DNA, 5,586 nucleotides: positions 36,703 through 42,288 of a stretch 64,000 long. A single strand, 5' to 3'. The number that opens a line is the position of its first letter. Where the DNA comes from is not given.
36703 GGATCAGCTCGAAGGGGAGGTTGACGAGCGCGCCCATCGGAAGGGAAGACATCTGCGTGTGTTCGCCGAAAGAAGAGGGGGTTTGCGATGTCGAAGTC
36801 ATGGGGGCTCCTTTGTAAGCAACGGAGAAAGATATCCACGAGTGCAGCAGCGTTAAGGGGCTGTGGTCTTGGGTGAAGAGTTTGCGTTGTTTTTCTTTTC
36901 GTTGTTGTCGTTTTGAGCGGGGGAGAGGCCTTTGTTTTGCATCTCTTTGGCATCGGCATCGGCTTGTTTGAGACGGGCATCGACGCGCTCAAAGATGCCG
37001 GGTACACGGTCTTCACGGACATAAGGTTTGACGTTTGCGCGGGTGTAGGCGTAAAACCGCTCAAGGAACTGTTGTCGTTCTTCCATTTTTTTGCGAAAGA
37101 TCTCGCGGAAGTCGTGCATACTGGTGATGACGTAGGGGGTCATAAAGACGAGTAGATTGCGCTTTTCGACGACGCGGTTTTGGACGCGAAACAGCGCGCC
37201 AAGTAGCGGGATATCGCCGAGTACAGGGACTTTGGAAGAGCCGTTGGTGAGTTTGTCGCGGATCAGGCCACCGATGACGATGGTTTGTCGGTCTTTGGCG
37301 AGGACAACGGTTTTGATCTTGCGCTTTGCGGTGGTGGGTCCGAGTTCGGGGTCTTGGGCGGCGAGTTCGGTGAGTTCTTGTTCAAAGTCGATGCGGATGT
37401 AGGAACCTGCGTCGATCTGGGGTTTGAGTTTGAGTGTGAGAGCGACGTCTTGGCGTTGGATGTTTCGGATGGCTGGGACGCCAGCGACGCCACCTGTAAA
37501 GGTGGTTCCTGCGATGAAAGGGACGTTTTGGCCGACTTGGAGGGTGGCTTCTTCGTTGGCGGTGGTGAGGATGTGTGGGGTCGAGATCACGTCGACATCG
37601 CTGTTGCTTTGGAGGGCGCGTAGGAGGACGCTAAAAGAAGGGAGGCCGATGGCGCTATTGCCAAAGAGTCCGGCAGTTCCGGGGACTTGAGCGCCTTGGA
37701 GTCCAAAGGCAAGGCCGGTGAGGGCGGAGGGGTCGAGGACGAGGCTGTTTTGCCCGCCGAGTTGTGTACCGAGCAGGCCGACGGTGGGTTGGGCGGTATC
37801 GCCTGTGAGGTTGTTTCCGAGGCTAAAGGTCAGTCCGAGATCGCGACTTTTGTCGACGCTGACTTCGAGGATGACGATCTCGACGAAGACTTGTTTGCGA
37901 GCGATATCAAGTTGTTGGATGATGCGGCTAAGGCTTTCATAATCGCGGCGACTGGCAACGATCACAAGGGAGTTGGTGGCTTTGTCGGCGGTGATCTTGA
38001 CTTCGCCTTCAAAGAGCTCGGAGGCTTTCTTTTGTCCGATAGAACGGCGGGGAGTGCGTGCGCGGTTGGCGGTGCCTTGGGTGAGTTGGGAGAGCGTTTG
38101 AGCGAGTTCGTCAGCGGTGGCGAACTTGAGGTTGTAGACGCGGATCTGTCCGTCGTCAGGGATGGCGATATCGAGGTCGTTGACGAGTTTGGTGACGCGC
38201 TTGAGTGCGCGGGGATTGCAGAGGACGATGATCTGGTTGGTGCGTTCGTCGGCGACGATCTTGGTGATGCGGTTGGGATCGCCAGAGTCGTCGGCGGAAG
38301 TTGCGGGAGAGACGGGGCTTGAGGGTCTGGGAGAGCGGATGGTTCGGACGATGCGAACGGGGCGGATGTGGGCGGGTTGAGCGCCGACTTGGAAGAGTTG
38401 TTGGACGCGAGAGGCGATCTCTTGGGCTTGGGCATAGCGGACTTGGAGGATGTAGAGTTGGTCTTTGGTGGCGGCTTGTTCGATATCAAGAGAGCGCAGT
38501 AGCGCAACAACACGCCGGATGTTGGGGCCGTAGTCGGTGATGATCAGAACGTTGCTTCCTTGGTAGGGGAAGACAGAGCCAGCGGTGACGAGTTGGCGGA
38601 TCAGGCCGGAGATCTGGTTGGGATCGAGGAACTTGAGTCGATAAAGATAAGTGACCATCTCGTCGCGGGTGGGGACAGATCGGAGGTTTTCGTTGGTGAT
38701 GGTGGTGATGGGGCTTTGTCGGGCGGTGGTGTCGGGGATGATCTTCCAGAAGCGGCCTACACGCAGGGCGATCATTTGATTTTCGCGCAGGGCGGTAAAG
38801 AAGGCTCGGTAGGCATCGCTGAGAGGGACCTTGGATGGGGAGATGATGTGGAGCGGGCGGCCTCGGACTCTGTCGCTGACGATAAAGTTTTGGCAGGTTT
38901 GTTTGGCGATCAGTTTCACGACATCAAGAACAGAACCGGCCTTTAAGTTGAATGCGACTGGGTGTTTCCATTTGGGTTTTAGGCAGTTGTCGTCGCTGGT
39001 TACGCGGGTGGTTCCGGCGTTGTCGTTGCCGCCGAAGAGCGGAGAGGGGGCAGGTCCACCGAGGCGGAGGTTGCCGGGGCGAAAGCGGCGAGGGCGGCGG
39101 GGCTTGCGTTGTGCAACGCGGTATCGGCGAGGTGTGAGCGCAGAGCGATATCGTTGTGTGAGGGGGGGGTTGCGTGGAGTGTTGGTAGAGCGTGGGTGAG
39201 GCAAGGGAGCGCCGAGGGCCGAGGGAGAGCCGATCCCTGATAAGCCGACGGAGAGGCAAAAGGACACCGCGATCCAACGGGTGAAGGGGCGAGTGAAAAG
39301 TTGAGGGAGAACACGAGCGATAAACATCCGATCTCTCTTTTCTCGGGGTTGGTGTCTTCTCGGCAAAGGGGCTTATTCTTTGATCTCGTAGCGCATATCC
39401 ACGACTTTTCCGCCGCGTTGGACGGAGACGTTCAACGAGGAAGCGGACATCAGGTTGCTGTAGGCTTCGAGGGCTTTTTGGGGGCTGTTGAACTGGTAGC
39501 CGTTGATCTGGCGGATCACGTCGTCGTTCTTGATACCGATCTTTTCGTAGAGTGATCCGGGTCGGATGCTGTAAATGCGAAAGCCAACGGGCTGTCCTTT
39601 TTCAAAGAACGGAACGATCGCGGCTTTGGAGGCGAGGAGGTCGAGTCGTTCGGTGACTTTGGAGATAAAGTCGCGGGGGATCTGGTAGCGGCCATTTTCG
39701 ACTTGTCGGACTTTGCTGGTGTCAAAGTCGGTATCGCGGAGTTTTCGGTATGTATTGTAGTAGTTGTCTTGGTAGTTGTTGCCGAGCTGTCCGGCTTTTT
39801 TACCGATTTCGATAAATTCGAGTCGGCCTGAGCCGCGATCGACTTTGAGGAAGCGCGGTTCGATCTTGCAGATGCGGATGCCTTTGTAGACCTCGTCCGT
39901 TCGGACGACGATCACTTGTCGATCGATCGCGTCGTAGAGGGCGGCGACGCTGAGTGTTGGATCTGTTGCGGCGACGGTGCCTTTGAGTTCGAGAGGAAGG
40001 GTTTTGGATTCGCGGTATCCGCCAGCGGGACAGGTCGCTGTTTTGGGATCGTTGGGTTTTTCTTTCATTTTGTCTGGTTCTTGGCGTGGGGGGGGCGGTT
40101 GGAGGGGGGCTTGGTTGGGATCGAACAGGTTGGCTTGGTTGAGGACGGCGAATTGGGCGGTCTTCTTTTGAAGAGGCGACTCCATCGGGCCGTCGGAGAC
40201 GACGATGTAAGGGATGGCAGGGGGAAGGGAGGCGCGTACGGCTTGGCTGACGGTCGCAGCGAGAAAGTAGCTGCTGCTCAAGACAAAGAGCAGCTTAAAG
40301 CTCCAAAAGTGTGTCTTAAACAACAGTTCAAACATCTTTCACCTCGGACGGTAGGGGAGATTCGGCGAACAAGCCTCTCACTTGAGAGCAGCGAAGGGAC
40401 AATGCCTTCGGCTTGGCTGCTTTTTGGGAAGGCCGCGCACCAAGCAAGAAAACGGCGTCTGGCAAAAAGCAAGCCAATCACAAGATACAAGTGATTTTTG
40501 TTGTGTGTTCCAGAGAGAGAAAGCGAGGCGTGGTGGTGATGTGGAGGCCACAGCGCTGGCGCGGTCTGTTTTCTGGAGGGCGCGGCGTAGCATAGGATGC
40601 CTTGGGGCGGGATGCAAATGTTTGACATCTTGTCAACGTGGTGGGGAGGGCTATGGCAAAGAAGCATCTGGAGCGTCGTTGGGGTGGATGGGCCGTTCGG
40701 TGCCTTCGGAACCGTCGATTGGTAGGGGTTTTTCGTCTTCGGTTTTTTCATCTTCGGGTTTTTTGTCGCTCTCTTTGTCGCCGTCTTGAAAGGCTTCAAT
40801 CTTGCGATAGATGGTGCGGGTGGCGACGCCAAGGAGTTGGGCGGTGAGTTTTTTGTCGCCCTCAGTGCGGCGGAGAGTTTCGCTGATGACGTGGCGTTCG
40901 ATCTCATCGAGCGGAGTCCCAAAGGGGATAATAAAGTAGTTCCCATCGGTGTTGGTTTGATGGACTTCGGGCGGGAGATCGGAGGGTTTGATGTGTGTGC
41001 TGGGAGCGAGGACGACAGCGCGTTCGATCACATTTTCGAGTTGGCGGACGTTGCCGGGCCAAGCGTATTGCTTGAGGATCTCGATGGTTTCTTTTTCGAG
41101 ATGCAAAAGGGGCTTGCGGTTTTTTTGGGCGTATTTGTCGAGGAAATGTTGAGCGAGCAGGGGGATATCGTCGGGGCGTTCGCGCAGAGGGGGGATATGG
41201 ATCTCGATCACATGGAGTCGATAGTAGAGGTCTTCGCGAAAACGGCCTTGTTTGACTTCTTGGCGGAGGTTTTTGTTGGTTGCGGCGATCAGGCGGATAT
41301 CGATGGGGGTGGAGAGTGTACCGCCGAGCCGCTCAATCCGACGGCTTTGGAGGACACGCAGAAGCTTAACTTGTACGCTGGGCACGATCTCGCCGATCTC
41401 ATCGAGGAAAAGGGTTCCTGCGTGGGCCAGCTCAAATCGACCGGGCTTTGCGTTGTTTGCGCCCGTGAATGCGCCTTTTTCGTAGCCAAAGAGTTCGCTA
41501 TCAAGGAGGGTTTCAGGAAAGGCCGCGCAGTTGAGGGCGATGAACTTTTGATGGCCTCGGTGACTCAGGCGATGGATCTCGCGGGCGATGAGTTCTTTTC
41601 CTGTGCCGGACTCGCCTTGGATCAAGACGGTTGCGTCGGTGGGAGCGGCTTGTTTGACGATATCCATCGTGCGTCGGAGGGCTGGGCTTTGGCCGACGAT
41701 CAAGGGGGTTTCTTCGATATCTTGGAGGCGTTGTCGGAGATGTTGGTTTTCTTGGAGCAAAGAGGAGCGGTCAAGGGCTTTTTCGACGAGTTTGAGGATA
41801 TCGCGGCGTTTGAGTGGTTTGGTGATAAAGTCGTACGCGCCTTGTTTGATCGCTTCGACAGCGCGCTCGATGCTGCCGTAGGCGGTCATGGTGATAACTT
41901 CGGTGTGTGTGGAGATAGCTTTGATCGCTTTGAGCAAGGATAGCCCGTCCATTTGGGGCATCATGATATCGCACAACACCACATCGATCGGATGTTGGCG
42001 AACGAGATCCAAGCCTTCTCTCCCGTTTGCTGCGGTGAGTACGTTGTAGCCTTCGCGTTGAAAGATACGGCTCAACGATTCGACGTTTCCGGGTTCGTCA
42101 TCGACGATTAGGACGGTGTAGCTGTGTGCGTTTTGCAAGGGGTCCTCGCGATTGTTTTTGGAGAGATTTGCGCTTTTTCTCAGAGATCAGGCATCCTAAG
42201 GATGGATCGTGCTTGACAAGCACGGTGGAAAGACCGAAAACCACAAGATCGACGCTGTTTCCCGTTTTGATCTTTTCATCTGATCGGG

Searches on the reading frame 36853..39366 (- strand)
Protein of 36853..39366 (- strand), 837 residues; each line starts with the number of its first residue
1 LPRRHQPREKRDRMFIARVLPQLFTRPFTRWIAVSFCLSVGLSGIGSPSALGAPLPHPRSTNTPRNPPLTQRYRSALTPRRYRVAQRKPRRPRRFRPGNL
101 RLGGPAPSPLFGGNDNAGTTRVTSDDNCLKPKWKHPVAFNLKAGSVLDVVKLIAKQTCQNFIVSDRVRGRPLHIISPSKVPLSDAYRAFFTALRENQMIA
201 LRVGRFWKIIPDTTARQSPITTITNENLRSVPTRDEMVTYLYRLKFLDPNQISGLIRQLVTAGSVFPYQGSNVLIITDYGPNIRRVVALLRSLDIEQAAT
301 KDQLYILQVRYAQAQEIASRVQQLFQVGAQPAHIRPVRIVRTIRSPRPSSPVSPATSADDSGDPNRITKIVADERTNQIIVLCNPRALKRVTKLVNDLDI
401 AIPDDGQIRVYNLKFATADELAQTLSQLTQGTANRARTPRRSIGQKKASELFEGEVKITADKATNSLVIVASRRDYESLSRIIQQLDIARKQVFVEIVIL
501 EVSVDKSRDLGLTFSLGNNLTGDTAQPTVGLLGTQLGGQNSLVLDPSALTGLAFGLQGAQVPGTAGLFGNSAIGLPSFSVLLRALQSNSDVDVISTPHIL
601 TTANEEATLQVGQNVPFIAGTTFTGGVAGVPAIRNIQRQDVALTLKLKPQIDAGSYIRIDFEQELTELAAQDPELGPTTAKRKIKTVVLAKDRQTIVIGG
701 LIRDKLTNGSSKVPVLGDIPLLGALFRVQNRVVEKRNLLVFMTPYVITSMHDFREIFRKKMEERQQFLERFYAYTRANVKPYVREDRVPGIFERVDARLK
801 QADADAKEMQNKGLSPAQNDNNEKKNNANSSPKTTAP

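Call 37: search_protein_families(library=pfam, proteins=[window:36853-39366:-], max_evalue=0.001)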
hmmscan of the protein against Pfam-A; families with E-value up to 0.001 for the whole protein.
window:36853-39366:- (837 aa): 3 families
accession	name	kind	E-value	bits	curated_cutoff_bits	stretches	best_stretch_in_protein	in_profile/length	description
PF00263.26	Secretin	-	1.2e-43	149.1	27.5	1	584-747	1-168/169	Bacterial type II and III secretion system protein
PF03958.22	Secretin_N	-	2.8e-36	124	28.2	3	409-492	2-69/69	Bacterial type II/III secretion system short domain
PF21305.2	type_II_gspD_N0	-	2.1e-08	34.3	27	1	140-208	2-70/71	GspD-like, N0 domain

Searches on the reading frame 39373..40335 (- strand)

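Call 37: search_protein_families(library=pfam, proteins=[window:39373-40335:-], max_evalue=0.001)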
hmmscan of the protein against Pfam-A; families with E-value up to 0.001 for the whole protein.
window:39373-40335:- (320 aa): 1 family
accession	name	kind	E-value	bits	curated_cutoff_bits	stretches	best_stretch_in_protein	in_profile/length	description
PF13180.12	PDZ_2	-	1.3e-06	29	27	1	251-314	13-76/80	PDZ domain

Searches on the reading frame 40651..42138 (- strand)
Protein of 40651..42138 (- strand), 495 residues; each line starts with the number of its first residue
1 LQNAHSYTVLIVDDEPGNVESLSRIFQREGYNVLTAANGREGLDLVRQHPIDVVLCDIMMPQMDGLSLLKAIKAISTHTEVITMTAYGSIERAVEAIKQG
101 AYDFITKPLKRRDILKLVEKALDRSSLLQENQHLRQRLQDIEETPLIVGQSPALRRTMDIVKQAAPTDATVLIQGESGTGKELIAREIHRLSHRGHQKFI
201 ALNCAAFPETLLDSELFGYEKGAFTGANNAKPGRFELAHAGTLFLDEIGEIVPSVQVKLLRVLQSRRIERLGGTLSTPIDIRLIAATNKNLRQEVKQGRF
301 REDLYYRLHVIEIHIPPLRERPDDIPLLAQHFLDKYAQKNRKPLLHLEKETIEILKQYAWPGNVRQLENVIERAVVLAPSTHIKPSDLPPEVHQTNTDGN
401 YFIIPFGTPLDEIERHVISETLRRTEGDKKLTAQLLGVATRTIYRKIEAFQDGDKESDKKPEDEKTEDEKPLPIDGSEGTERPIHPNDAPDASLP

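Call 37: search_protein_families(library=pfam, proteins=[window:40651-42138:-], max_evalue=0.001)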
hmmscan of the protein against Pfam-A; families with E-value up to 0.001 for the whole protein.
window:40651-42138:- (495 aa): 8 families
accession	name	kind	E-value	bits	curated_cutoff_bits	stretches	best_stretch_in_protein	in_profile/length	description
PF00158.32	Sigma54_activat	-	1.2e-71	240.2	20.2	1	147-314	1-168/168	Sigma-54 interaction domain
PF00072.30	Response_reg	-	1.3e-33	115.9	30.2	1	9-118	1-110/111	Response regulator receiver domain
PF25601.1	AAA_lid_14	-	5.1e-30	103.6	27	1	319-398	1-80/87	AAA+ ATPase lid domain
PF14532.12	Sigma54_activ_2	-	1.7e-18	67.6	25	1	148-318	1-138/138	Sigma-54 interaction domain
PF02954.25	HTH_8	-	1.7e-10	40.9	22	1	410-450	2-42/42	Bacterial regulatory protein, Fis family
PF01078.27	Mg_chelatase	-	2.1e-09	37.5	20.3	1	226-289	93-158/207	Magnesium chelatase, subunit ChlI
PF07728.20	AAA_5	-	2.4e-08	34.5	22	1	171-291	2-125/139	AAA domain (dynein-related subfamily)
PF07724.20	AAA_2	-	2.2e-06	28.2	27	1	170-298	5-134/166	AAA domain (Cdc48 subfamily)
